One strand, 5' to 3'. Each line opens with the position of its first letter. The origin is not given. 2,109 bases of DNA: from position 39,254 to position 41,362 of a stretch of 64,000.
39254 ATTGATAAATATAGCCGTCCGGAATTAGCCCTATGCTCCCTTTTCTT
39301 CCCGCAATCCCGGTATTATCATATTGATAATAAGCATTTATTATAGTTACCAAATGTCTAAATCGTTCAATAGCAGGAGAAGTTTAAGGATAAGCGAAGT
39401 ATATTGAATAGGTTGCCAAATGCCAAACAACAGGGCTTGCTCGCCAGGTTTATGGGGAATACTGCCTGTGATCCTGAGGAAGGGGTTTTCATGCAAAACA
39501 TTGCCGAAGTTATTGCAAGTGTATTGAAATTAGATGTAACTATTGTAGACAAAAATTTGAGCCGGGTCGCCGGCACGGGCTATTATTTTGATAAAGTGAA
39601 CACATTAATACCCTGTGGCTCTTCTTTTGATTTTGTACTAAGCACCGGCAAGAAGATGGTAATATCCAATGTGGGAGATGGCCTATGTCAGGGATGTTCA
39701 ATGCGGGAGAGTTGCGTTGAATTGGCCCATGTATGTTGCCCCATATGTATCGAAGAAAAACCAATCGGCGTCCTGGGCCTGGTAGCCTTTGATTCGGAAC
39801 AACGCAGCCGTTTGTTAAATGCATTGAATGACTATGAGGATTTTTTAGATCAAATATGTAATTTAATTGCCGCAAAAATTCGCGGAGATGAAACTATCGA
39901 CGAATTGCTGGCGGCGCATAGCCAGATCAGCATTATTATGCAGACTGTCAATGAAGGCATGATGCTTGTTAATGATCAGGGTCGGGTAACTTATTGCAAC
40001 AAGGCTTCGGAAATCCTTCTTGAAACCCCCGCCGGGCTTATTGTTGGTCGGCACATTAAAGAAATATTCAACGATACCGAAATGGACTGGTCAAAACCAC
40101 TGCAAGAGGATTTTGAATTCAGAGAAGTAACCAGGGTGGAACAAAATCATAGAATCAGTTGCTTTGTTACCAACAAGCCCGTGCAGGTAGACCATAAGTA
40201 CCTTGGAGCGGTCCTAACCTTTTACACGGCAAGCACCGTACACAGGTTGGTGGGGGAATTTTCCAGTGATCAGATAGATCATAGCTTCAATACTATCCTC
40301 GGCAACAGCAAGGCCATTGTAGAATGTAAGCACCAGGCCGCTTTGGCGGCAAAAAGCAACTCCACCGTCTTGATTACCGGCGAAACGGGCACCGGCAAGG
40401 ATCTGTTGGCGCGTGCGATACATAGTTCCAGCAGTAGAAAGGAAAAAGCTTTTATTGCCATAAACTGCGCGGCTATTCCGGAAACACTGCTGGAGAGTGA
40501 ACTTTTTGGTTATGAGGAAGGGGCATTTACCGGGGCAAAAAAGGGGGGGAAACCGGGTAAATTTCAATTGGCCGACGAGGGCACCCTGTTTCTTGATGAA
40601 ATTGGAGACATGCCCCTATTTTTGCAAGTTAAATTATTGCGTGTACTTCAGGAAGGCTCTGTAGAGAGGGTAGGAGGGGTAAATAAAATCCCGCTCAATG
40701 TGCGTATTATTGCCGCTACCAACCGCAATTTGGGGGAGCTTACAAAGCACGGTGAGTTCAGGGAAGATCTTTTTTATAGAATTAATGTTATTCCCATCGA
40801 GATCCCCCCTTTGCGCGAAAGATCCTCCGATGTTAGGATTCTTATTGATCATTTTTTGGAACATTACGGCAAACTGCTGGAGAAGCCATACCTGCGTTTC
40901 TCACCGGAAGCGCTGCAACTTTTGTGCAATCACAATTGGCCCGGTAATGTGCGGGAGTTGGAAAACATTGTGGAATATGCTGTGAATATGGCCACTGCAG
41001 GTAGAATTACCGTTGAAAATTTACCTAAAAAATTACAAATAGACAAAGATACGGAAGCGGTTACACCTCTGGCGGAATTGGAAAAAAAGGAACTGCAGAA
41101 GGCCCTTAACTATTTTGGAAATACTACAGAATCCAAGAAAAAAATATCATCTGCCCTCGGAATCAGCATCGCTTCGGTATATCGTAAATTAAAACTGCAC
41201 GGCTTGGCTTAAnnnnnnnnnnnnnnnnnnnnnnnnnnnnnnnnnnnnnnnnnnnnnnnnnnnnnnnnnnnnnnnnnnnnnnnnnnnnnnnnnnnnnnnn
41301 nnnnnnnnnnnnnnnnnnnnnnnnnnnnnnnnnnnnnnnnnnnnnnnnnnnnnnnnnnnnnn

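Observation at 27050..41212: Sigma-54-controlled catabolic locus combining amidohydrolases, peptidases, a Liv-type importer and a CyuA-like desulfidase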

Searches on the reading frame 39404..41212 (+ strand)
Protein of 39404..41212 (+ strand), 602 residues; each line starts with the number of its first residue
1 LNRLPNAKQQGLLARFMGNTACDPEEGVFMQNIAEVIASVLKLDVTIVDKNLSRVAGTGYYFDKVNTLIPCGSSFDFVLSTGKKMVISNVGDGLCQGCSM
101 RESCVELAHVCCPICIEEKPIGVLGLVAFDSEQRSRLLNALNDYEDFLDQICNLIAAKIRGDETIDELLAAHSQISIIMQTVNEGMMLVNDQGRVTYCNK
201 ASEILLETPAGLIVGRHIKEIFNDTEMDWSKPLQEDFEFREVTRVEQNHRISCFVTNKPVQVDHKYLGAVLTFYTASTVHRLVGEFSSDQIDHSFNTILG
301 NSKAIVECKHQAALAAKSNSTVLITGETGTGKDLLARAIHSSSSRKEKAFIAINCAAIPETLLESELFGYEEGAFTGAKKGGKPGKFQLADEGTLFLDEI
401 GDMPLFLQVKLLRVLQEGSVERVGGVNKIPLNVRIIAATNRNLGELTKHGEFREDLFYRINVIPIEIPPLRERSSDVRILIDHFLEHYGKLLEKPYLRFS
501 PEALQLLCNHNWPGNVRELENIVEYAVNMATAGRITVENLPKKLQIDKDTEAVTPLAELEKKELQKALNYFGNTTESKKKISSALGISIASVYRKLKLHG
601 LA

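Call 5: search_protein_families(library=pfam, proteins=[window:39404-41212:+])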
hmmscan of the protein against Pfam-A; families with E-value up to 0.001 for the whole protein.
window:39404-41212:+ (602 aa): 12 families
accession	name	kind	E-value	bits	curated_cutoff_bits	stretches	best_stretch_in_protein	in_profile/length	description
PF00158.32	Sigma54_activat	-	2e-71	239.5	20.2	1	298-466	1-168/168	Sigma-54 interaction domain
PF25601.1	AAA_lid_14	-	9.4e-26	89.9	27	1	471-551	1-81/87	AAA+ ATPase lid domain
PF14532.12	Sigma54_activ_2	-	1.8e-21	77.3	25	1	299-470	1-138/138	Sigma-54 interaction domain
PF01078.27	Mg_chelatase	-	4.4e-07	30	20.3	1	308-441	11-158/207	Magnesium chelatase, subunit ChlI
PF07724.20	AAA_2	-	1.5e-06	28.8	27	1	319-448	3-132/166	AAA domain (Cdc48 subfamily)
PF13426.13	PAS_9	-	2.9e-05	24.7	27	1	184-228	2-41/103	PAS domain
PF07728.20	AAA_5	-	5.1e-05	23.7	22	1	322-443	2-125/139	AAA domain (dynein-related subfamily)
PF13188.13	PAS_8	-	0.00015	22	21.8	1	178-227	6-52/65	PAS domain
PF02954.25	HTH_8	-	0.0002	21.5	22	1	556-597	2-40/42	Bacterial regulatory protein, Fis family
PF00989.32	PAS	-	0.00033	21.1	22.6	1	178-227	6-55/113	PAS fold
PF01590.32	GAF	-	0.00056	20.9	22.4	0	30-158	6-132/133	GAF domain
PF12775.13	AAA_7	-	0.00098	19.1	25.8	0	293-357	7-71/181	P-loop containing dynein motor region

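Call 30: list_cluster_members(proteins=[P0001, window:39404-41212:+, window:34942-36675:-])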
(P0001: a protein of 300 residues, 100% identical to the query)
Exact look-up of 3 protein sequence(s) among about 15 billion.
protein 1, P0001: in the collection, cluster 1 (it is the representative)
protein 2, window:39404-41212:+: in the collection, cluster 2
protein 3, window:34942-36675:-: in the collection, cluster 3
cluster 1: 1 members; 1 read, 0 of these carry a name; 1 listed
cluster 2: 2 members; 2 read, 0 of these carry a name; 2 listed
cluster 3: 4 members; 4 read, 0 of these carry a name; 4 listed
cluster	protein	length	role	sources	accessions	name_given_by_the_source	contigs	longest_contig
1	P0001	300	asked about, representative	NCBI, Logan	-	-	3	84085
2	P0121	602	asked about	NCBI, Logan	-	-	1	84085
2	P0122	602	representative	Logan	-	-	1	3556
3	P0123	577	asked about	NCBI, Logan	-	-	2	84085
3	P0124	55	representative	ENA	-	-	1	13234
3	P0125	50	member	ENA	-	-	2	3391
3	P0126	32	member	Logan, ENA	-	-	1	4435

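Call 34: find_homologous_proteins(query=window:39404-41212:+)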
Query window:39404-41212:+ (602 aa): 8000 proteins with E <= 0.001 among 8000 candidates; the best 120 are listed.
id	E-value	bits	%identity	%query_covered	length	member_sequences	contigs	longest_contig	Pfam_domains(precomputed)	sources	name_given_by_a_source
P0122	0.0e+0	1353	100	100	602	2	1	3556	PF00158.33,PF07724.21,PF25601.2,PF14532.13,PF01078.28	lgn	-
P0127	4.2e-287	972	75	96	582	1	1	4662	PF13426.14,PF13188.14,PF13185.13,PF00158.33,PF07724.21,PF25601.2,PF01590.33,PF02954.26,PF00989.32,PF14532.13,PF01078.28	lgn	-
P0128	2.4e-267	906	70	96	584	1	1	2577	PF13426.14,PF00158.33,PF07724.21,PF25601.2,PF01590.33,PF02954.26,PF14532.13,PF01078.28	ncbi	-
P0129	3.4e-196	671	55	95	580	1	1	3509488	PF13426.14,PF13188.14,PF00158.33,PF25601.2,PF00989.32,PF14532.13,PF07728.21,PF01078.28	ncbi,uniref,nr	ncbi:Anaerobic nitric oxide reductase transcription regulator NorR [Neomoorella glycerini]|uniref:An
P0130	1.3e-167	577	49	95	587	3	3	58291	PF13426.14,PF13188.14,PF13185.13,PF14532.13,PF07728.21,PF00158.33,PF25601.2,PF01590.33,PF18024.8,PF08448.17,PF00989.32,PF01078.28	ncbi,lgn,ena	-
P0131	5.7e-156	539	47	95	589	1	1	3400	PF13185.13,PF00158.33,PF25601.2,PF02954.26,PF08448.17,PF00989.32,PF14532.13,PF01078.28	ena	-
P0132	2.1e-155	537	47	95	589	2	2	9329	PF13426.14,PF13188.14,PF13185.13,PF00158.33,PF25601.2,PF02954.26,PF08448.17,PF00989.32,PF14532.13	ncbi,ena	-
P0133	1.7e-154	534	46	94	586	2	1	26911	PF13426.14,PF15714.12,PF00158.33,PF25601.2,PF02954.26,PF08448.17,PF00989.32,PF14532.13,PF07728.21,PF01078.28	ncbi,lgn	-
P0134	4.1e-154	533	47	95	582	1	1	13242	PF13188.14,PF13185.13,PF00158.33,PF25601.2,PF08448.17,PF00989.32,PF14532.13,PF07728.21,PF01078.28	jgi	-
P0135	9.0e-154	531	47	95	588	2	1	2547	PF13426.14,PF15714.12,PF13188.14,PF13185.13,PF00158.33,PF25601.2,PF02954.26,PF00989.32,PF14532.13,PF07728.21,PF01078.28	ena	-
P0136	6.4e-153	529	46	95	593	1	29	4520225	PF13188.14,PF00158.33,PF25601.2,PF02954.26,PF18024.8,PF08448.17,PF00989.32,PF14532.13,PF07728.21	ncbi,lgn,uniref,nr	ncbi:RNA polymerase sigma factor 54 interaction domain protein [Acididesulfobacillus acetoxydans]|un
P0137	1.6e-152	527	47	95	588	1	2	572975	PF13426.14,PF15714.12,PF13188.14,PF13185.13,PF00158.33,PF25601.2,PF02954.26,PF08448.17,PF00989.32,PF14532.13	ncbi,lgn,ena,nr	ncbi:MAG TPA: sigma 54-interacting transcriptional regulator [Selenomonadales bacterium]|nr:sigma 54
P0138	6.4e-152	525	46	94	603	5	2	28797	PF13426.14,PF13188.14,PF13185.13,PF14532.13,PF07728.21,PF15714.12,PF00158.33,PF25601.2,PF02954.26,PF18024.8,PF08448.17,PF00989.32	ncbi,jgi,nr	ncbi:MAG: Fis family transcriptional regulator [Anaerosporomusa subterranea]|jgi:PAS domain S-box-co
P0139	1.0e-151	525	46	95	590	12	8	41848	PF13188.14,PF13185.13,PF00158.33,PF25601.2,PF02954.26,PF18024.8,PF08448.17,PF00989.32,PF14532.13,PF07728.21,PF01078.28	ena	-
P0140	1.8e-151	524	47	95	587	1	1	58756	PF15714.12,PF00158.33,PF07724.21,PF25601.2,PF00004.36,PF14532.13,PF07728.21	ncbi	-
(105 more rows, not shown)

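Call 35: find_encoding_contigs(protein=P0129, flank=10000, max_places=1)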
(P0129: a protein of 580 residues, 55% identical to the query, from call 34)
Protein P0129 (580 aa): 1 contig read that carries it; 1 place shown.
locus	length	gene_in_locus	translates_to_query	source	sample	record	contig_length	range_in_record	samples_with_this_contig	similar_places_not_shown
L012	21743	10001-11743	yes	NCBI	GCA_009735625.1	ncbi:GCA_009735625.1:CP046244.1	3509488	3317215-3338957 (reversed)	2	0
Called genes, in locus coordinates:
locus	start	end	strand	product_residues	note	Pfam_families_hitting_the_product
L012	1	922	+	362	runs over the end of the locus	PF04055:Radical_SAM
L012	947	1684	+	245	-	PF13938:DUF4213, PF04016:DUF364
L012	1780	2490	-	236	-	PF00072:Response_reg, PF00486:Trans_reg_C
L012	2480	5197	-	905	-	PF02702:KdpD, PF01590:GAF (faint), PF13493:DUF4118, PF13185:GAF_2 (weak), PF13492:GAF_3, PF00512:HisKA, PF02518:HATPase_c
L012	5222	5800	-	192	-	PF02669:KdpC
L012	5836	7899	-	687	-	PF12710:HAD (faint), PF00122:E1-E2_ATPase, PF00702:Hydrolase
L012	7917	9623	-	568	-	PF03814:KdpA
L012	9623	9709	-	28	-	PF09604:Potass_KdpF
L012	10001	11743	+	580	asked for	PF00989:PAS (weak), PF13188:PAS_8 (weak), PF13426:PAS_9 (weak), PF00158:Sigma54_activat, PF01078:Mg_chelatase (faint), PF14532:Sigma54_activ_2, PF07728:AAA_5 (weak), PF25601:AAA_lid_14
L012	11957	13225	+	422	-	PF03313:SDH_alpha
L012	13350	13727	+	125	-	PF01592:NifU_N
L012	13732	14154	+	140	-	PF01475:FUR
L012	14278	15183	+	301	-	PF01297:ZnuA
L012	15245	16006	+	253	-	PF00005:ABC_tran, PF13304:AAA_21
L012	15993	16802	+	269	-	PF00950:ABC-3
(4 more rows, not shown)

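Call 36: find_encoding_contigs(protein=P0130, flank=10000, max_places=2)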
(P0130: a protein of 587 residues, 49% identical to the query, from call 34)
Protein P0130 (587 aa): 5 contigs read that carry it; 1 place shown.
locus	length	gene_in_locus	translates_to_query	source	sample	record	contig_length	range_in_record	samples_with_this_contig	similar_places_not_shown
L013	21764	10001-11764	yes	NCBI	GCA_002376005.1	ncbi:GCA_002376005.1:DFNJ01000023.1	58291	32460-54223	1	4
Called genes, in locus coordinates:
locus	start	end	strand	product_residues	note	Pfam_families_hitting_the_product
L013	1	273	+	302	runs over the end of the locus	PF04909:Amidohydro_2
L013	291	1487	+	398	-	PF01321:Creatinase_N, PF00557:Peptidase_M24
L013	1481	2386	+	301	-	PF04519:Bactofilin (weak), PF26514:DUF8173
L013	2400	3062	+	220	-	PF12798:Fer4_3 (faint), PF13237:Fer4_10 (faint), PF00037:Fer4 (faint), PF12797:Fer4_2 (faint), PF14697:Fer4_21 (faint), PF12838:Fer4_7, PF13187:Fer4_9 (weak), PF13247:Fer4_11, +2 more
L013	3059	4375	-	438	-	PF01523:PmbA_TldD_1st, PF19289:PmbA_TldD_3rd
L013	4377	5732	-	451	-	PF01523:PmbA_TldD_1st, PF19290:PmbA_TldD_2nd, PF19289:PmbA_TldD_3rd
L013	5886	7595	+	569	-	PF07969:Amidohydro_3, PF01979:Amidohydro_1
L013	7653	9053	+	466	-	PF01743:PolyA_pol, PF12627:PolyA_pol_RNAbd, PF01966:HD, PF13735:tRNA_NucTran2_2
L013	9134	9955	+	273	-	PF00702:Hydrolase (faint), PF08282:Hydrolase_3, PF05116:S6PP (weak)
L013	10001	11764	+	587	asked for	PF13185:GAF_2 (weak), PF00989:PAS, PF08448:PAS_4, PF13188:PAS_8 (weak), PF13426:PAS_9, PF00158:Sigma54_activat, PF14532:Sigma54_activ_2, PF25601:AAA_lid_14, +4 more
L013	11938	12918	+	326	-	PF00291:PALP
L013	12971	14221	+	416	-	PF00464:SHMT, PF00155:Aminotran_1_2, PF01212:Beta_elim_lyase (weak)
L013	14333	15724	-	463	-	PF00309:Sigma54_AID, PF04963:Sigma54_CBD, PF09339:HTH_IclR (faint), PF13384:HTH_23 (faint), PF04552:Sigma54_DBD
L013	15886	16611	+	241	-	PF00702:Hydrolase, PF12710:HAD (faint), PF13419:HAD_2 (faint)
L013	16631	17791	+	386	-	PF13679:Methyltransf_32, PF05206:TRM13 (faint), PF13649:Methyltransf_25, PF13847:Methyltransf_31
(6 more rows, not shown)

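Call 73: find_encoding_contigs(protein=P0127, flank=10000, max_places=2)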
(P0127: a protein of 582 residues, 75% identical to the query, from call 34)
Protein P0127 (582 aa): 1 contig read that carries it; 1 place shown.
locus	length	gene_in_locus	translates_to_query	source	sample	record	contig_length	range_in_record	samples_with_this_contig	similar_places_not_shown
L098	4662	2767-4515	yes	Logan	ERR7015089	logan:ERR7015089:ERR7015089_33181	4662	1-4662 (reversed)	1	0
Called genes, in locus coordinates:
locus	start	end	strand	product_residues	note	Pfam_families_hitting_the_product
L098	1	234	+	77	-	?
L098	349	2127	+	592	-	PF00890:FAD_binding_2, PF01266:DAO (faint), PF03486:HI0933_like (weak), PF07992:Pyr_redox_2 (weak), PF12831:FAD_oxidored (weak), PF02910:Succ_DH_flav_C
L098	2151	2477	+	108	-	PF13085:Fer2_3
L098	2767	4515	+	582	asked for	PF01590:GAF (weak), PF00989:PAS (weak), PF13426:PAS_9 (weak), PF00158:Sigma54_activat, PF14532:Sigma54_activ_2, PF07724:AAA_2 (weak), PF25601:AAA_lid_14, PF02954:HTH_8 (weak), +3 more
